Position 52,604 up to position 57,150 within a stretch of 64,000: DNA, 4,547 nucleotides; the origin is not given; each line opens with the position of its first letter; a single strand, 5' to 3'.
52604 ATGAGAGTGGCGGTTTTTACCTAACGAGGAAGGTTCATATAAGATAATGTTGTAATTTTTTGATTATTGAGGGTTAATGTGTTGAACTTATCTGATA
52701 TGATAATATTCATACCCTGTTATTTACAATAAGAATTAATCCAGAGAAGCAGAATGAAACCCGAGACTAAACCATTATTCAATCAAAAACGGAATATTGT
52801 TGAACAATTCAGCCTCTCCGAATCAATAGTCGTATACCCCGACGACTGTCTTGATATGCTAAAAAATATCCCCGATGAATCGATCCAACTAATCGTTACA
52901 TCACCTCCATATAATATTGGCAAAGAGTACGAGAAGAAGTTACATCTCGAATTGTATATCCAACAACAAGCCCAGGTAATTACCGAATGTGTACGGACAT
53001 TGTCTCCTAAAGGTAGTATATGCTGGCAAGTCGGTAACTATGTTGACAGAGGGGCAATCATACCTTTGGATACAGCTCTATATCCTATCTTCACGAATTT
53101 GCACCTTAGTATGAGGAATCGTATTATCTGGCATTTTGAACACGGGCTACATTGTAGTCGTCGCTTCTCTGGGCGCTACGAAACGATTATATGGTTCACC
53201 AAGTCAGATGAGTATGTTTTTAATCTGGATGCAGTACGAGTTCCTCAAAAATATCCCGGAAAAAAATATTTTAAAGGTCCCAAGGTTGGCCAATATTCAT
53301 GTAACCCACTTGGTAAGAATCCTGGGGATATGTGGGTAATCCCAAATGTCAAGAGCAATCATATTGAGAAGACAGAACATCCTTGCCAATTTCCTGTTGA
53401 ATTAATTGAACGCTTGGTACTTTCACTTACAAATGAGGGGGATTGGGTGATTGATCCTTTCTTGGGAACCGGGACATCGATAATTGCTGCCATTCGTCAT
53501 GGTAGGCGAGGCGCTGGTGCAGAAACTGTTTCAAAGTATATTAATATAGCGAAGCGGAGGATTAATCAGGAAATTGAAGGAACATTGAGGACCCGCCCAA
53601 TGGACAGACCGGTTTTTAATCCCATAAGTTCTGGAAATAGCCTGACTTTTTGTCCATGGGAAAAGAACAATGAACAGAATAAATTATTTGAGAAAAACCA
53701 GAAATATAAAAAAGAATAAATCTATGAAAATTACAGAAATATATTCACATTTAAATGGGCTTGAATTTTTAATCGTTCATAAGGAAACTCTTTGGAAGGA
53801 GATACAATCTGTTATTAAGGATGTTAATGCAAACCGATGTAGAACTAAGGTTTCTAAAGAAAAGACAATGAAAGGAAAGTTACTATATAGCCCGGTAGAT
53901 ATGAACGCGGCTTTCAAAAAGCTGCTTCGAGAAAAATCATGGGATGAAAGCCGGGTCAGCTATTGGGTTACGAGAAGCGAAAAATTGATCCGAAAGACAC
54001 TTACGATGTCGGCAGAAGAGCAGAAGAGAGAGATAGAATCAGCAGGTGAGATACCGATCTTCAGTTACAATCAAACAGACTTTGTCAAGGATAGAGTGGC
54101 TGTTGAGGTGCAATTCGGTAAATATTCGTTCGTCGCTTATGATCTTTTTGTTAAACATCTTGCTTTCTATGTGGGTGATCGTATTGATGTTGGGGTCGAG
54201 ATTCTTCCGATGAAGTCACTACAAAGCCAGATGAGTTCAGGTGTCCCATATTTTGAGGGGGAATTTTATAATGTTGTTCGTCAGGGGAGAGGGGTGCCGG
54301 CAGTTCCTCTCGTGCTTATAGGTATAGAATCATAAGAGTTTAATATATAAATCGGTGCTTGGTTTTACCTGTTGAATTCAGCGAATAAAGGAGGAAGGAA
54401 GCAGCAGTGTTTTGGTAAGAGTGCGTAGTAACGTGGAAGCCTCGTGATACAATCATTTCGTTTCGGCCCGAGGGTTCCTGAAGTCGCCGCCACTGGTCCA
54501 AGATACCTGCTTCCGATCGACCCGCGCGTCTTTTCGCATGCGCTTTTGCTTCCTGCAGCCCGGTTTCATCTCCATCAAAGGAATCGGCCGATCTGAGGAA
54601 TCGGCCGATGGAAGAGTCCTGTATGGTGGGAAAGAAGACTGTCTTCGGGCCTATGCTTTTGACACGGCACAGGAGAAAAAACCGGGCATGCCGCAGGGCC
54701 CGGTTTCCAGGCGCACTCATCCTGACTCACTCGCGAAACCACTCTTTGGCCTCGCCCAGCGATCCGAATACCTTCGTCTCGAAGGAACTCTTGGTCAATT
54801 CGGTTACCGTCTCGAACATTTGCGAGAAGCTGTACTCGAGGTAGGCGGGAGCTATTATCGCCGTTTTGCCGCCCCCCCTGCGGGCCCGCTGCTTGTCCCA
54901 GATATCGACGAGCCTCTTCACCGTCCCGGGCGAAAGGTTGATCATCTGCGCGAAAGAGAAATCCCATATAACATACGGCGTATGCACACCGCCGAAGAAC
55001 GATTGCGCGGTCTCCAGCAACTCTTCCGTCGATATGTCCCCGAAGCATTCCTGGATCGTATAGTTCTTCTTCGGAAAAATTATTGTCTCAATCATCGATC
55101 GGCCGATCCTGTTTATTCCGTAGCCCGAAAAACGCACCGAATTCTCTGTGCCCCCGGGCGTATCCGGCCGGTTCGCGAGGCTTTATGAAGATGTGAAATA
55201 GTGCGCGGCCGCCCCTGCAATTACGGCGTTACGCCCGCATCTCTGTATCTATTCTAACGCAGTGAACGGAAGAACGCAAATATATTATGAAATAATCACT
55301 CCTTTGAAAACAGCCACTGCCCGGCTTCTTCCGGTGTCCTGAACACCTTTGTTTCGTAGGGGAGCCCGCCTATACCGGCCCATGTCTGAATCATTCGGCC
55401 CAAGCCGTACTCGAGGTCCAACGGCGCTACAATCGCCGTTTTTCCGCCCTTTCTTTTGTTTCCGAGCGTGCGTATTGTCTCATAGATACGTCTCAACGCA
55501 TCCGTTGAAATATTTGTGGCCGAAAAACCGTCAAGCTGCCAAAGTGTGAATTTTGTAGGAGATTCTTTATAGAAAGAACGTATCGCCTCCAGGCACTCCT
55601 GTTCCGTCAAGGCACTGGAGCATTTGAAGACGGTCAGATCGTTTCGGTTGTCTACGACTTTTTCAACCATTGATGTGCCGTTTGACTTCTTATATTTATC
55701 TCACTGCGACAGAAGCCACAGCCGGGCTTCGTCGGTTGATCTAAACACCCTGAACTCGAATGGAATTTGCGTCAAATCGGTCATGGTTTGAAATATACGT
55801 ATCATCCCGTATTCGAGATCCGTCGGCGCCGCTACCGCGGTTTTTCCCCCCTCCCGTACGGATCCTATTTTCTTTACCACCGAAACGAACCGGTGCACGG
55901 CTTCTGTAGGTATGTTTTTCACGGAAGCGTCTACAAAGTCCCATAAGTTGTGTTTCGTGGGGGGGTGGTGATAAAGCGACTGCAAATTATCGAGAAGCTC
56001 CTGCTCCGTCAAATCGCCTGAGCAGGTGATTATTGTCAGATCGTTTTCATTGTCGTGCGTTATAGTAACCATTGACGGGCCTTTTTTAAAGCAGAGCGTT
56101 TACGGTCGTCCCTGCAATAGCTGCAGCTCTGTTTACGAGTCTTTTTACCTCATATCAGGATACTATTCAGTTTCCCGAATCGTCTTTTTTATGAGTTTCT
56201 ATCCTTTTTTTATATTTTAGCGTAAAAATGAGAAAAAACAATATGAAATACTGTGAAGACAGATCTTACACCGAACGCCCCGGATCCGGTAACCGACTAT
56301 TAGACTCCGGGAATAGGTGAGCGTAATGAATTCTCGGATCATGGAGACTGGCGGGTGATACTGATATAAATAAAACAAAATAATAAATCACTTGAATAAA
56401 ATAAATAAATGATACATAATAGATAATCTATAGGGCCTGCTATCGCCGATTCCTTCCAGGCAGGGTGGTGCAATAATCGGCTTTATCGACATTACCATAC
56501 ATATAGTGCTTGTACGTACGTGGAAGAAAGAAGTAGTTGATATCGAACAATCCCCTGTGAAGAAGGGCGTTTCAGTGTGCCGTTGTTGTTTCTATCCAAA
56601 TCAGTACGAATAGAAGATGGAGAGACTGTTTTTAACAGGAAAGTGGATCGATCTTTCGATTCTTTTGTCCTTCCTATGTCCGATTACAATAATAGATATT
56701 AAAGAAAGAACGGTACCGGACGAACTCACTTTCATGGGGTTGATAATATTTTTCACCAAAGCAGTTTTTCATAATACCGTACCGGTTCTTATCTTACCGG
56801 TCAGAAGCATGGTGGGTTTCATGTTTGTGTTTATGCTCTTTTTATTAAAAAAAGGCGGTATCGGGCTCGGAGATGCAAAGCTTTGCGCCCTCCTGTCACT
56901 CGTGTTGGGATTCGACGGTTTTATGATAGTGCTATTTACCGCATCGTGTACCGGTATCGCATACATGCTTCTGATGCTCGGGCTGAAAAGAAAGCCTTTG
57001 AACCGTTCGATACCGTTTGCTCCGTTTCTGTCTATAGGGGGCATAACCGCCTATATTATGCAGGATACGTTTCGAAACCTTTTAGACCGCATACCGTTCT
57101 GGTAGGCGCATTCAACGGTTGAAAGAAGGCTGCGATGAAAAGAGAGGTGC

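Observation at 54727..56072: Tandem triplication of a ~120-aa STAS-like protein beside an R-M system, with no kinase or anti-sigma partner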

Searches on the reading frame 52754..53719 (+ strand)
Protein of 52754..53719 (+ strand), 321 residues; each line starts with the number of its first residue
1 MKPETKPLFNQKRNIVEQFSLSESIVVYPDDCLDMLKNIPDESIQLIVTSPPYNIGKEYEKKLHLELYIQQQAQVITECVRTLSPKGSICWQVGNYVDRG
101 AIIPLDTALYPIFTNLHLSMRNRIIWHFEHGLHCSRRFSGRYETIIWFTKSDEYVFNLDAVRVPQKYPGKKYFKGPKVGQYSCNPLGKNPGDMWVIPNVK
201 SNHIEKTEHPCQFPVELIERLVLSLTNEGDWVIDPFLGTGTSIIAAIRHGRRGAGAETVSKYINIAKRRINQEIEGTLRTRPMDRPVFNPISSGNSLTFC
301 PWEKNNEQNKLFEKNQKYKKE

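Call 12: search_protein_families(library=pfam, proteins=[window:52754-53719:+], max_evalue=0.001)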
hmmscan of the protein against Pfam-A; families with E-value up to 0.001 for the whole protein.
window:52754-53719:+ (321 aa): 1 family
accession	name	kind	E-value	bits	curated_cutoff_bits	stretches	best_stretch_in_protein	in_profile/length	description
PF01555.25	N6_N4_Mtase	-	1.4e-50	172.7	26.7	1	44-267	1-220/221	DNA methylase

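Call 64: search_protein_families(library=padloc, proteins=[window:52754-53719:+], max_evalue=0.01)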
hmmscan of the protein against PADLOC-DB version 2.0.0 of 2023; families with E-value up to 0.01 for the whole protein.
window:52754-53719:+ (321 aa): 69 families (the best 25 are shown)
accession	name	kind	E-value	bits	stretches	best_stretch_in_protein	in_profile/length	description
PDLC03299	MTase_II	-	2.5e-84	281.3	1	15-292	6-281/296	Type II methyltransferase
PDLC03230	MTase_II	-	1.5e-83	279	1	25-272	36-284/360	Type II methyltransferase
PDLC03371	MTase_II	-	4e-46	155.6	1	24-273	10-255/260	Type II methyltransferase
PDLC03353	MTase_II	-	6.8e-43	145.1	1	22-276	7-256/260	Type II methyltransferase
PDLC03320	MTase_II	-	3.4e-42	142.6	1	20-274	28-278/289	Type II methyltransferase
PDLC03327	MTase_II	-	1e-38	131.4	1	30-258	45-272/319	Type II methyltransferase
PDLC03387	MTase_II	-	2.8e-37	126.4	2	120-277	142-282/289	Type II methyltransferase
PDLC03350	MTase_II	-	4.8e-37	126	1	31-274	63-299/312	Type II methyltransferase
PDLC03300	MTase_II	-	1.3e-28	98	2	119-274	131-280/302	Type II methyltransferase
PDLC03339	MTase_II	-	6.9e-26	88.9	1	27-275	6-276/399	Type II methyltransferase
PDLC03216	MTase_II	-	1.6e-25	87.8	3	206-273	191-258/364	Type II methyltransferase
PDLC03260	MTase_II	-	4.2e-24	83.1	2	193-272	234-309/349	Type II methyltransferase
PDLC03238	MTase_II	-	9.6e-24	82.2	1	27-272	126-365/428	Type II methyltransferase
PDLC03738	oMTase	-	2.7e-23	80.3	3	206-272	201-267/376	orphan methyltransferase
PDLC03714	oMTase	-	5.7e-23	79.7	1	28-274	7-261/279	orphan methyltransferase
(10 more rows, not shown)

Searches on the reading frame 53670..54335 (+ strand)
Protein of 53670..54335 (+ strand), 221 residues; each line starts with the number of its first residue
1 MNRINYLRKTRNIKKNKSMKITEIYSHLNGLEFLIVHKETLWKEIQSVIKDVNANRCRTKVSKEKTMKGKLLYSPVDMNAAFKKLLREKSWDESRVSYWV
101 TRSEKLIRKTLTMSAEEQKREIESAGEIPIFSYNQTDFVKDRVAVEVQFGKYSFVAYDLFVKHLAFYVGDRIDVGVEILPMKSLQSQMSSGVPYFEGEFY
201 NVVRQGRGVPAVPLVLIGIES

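Call 12: search_protein_families(library=pfam, proteins=[window:53670-54335:+], max_evalue=0.001)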
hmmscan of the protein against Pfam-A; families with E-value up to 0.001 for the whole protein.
window:53670-54335:+ (221 aa): 1 family
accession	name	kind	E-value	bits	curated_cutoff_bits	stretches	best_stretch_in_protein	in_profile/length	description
PF09195.17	Endonuc-BglII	-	2.7e-34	118.7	26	1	30-220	2-163/163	Restriction endonuclease BglII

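Call 64: search_protein_families(library=padloc, proteins=[window:53670-54335:+], max_evalue=0.01)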
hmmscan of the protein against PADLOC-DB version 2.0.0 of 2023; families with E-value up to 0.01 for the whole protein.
window:53670-54335:+ (221 aa): 3 families
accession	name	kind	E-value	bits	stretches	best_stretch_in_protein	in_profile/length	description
PDLC03442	REase_II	-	6.7e-96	317.8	1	19-219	1-201/203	Type II restriction enzyme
PDLC03428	REase_II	-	0.0008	17.2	0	38-93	16-68/223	Type II restriction enzyme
PDLC04977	PDC-S26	-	0.0046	14.1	1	23-118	221-319/400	-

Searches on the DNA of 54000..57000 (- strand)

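Call 41: search_rna_families(source=window, start=54000, end=57000, threshold=evalue, max_evalue=1)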
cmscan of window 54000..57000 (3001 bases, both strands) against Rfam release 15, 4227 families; matches with E-value up to 1: 1.
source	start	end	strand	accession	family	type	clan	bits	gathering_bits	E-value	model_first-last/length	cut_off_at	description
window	56003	56051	-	RF02475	GlsR6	Gene; snRNA; snoRNA; CD-box;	-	19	75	0.28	1-59/59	no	Small nucleolar RNA GlsR6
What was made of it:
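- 56073..56616 (.): AT-rich (GC 0.39) divergent intergenic region between gene A (-) and the T2SS-like cluster (+). No Rfam match (call 41).
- Tried and rejected: No Rfam match near the genes (call 41).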

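Call 98: search_rna_families(sources=[L001, L017, L018], threshold=evalue, max_evalue=0.1)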
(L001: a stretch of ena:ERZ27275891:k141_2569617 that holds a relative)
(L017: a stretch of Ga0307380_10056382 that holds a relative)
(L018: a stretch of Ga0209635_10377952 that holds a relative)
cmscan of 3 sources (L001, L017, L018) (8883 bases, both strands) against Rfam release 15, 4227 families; matches with E-value up to 0.1: 0.
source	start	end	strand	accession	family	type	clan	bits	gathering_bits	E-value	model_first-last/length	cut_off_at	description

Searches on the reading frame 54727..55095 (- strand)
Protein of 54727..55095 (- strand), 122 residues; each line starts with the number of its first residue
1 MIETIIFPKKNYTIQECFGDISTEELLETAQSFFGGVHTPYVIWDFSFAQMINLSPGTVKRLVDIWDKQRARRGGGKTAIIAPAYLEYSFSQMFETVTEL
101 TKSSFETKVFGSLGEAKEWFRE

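Call 3: search_protein_families(library=pfam, proteins=[window:54730-55095:-], max_evalue=10)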
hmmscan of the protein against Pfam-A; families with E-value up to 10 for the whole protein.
seq(122 aa): 0 families

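Call 4: search_protein_families(library=ncbifam, proteins=[window:54730-55095:-], max_evalue=10)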
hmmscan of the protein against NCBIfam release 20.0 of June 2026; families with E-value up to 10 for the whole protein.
seq(122 aa): 0 families

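Call 64: search_protein_families(library=padloc, proteins=[window:54727-55095:-], max_evalue=0.01)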
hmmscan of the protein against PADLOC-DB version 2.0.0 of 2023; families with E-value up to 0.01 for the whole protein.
window:54727-55095:- (122 aa): 0 families

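Call 65: search_protein_families(library=phrogs, proteins=[window:54727-55095:-], max_evalue=0.01)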
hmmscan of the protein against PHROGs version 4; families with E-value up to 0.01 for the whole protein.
window:54727-55095:- (122 aa): 0 families
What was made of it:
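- Tried and rejected: Pfam, NCBIfam, PADLOC and PHROGs scans of A, B and C gave no hits (calls 3, 4, 64, 65).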

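Call 84: predict_structure(alignment_id=A6)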
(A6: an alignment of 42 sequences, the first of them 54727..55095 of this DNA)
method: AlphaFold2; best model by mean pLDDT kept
length: 122 residues; sequences in the alignment: 42
mean_pLDDT: 90.7   pTM: 0.85
mean pLDDT of the five models: 90.7, 89.4, 87.5, 87.4, 87.0
residues with pLDDT >= 90: 82; 70-90: 39; 50-70: 1; < 50: 0
segments of 3 or more residues with pLDDT < 50: none
pLDDT, mean of each block of 10 residues (from residue 1): 93 94 92 89 94 84 90 89 90 91 89 95 86
secondary structure, 60 per line:
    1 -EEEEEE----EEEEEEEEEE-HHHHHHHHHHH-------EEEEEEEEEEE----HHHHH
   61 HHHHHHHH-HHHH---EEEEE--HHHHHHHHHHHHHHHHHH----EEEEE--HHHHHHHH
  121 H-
elements in order: E2-7 E12-21 H23-33 E41-51 H56-68 H70-73 E77-81 H84-101 E106-110 H113-121

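Call 86: fold_search(model_id=the predicted structure, library=pdb)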
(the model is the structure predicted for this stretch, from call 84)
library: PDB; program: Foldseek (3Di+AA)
matches with E <= 10: 899; with E <= 0.001: 14
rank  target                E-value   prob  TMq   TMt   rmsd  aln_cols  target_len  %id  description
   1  1h4z                  4.0e-05  1.00  0.56  0.60   4.2       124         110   12  Structure of the Anti-Sigma Factor Antagonist SpoIIAA in its Unphosphorylated Form (released 2001-07-06)
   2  1thn_B                4.6e-05  1.00  0.66  0.70   3.1       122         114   14  Crystal Structures of the ADP and ATP bound forms of the Bacillus Anti-sigma factor SpoIIAB in complex with the Anti-a (released 2004-06-15)
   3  1th8_B                5.9e-05  1.00  0.62  0.65   3.9       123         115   13  Crystal Structures of the ADP and ATP bound forms of the Bacillus Anti-sigma factor SpoIIAB in complex with the Anti-a (released 2004-06-15)
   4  1h4y_A                9.8e-05  1.00  0.58  0.61   4.2       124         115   11  Structure of the Anti-Sigma Factor Antagonist SpoIIAA in its Unphosphorylated Form (released 2001-07-06)
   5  2q3l_A                1.3e-04  1.00  0.54  0.53   4.7       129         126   17  CRYSTAL STRUCTURE OF AN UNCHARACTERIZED PROTEIN FROM DUF3478 FAMILY WITH A SPOIIAA-LIKE FOLD (SHEW_3102) FROM SHEWANEL (released 2007-06-12)
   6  1h4x_A                2.2e-04  1.00  0.53  0.57   4.4       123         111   13  Structure of the Bacillus Cell Fate Determinant SpoIIAA in the Phosphorylated Form (released 2001-07-06)
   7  1vc1_A                2.2e-04  1.00  0.53  0.57   4.9       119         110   18  Crystal structure of the TM1442 protein from Thermotoga maritima, a homolog of the Bacillus subtilis general stress re (released 2004-09-28)
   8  1tid_D                2.9e-04  1.00  0.68  0.70   3.2       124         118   14  Crystal Structures of the ADP and ATP bound forms of the Bacillus Anti-sigma factor SpoIIAB in complex with the Anti-a (released 2004-06-15)
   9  1til_B                3.3e-04  1.00  0.62  0.64   3.8       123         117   12  Crystal Structures of the ADP and ATP bound forms of the Bacillus Anti-sigma factor SpoIIAB in complex with the Anti-a (released 2004-06-15)
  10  4hyl_A                3.7e-04  1.00  0.56  0.59   4.1       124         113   14  The crystal structure of an anti-sigma-factor antagonist from Haliangium ochraceum DSM 14365 (released 2012-11-28)
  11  1tid_B                4.2e-04  1.00  0.67  0.69   3.2       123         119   14  Crystal Structures of the ADP and ATP bound forms of the Bacillus Anti-sigma factor SpoIIAB in complex with the Anti-a (released 2004-06-15)
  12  4hyl_B                5.4e-04  1.00  0.56  0.59   4.3       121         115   12  The crystal structure of an anti-sigma-factor antagonist from Haliangium ochraceum DSM 14365 (released 2012-11-28)
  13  2q3l_B                5.8e-04  1.00  0.52  0.52   5.2       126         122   15  CRYSTAL STRUCTURE OF AN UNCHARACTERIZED PROTEIN FROM DUF3478 FAMILY WITH A SPOIIAA-LIKE FOLD (SHEW_3102) FROM SHEWANEL (released 2007-06-12)
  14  8ih8_B                6.6e-04  1.00  0.66  0.68   3.4       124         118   15  anti-sigmaF factor and Anti-sigmaF factor antagonist complex(usfx-RsfB) (released 2024-02-28)
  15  6m36_H                1.8e-03  1.00  0.58  0.67   3.4       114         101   10  The crystal structure of B. subtilis RsbV/RsbW complex in the monoclinic crystal form (released 2020-07-15)
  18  2ook_A                3.0e-03  1.00  0.53  0.52   4.9       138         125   14  Crystal structure of a protein with unknown function (YP_749275.1) from Shewanella Frigidimarina NCIMB 400 at 1.80 A r (released 2007-02-06)
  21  2ook_B                9.5e-03  0.97  0.49  0.49   5.7       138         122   16  Crystal structure of a protein with unknown function (YP_749275.1) from Shewanella Frigidimarina NCIMB 400 at 1.80 A r (released 2007-02-06)
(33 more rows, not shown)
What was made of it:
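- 54727..55095 (-): Gene C (JXQ30_09435), 122 aa, divergent 'C-type' paralog with its own orthogroup, 200 nt downstream of B. AF2 model pLDDT 90.7 (call 84) with STAS-fold hits (call 86).
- For the better gene C model, SpoIIAA ranks above 2q3l (call 86).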
